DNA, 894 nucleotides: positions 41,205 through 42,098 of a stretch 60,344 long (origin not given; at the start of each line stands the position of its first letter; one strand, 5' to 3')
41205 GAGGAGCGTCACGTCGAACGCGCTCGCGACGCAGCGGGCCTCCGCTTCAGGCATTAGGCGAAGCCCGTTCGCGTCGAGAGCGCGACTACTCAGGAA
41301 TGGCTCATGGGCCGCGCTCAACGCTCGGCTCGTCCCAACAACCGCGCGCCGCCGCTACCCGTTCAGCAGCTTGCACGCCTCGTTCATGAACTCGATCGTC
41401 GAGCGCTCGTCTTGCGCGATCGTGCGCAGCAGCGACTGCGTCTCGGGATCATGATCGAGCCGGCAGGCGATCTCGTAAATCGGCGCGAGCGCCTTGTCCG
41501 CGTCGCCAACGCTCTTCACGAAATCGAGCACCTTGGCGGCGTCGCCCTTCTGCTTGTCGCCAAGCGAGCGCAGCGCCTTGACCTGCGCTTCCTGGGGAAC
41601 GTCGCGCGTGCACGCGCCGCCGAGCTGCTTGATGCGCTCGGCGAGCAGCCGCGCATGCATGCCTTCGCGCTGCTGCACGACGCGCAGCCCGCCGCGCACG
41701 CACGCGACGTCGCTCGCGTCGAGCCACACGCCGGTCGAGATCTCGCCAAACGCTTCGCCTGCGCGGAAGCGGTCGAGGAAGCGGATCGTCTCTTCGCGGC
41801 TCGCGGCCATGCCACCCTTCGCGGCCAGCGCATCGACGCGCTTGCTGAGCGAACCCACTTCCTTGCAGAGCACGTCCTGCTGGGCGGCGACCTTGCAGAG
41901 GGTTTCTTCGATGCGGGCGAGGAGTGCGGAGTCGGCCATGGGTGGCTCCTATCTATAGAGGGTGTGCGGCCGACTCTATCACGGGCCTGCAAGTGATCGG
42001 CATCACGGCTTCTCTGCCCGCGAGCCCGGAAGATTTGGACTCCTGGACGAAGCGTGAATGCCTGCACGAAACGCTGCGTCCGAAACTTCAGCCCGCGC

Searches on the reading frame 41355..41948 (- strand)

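Call 16: search_protein_families(library=pfam, proteins=[window:41355-41948:-], max_evalue=0.001)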
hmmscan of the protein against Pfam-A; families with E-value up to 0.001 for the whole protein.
window:41355-41948:- (197 aa): 1 family
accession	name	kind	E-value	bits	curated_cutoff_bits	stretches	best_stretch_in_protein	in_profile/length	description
PF00210.30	Ferritin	-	0.00038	20.8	24.5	1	94-194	43-138/142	Ferritin-like domain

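Call 74: search_protein_families(library=pfam, proteins=[window:41355-41948:-], max_evalue=0.01)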
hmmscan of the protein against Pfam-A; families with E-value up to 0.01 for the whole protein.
window:41355-41948:- (197 aa): 1 family
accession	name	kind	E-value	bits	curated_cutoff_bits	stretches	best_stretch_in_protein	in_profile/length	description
PF00210.30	Ferritin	-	0.00038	20.8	24.5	1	94-194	43-138/142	Ferritin-like domain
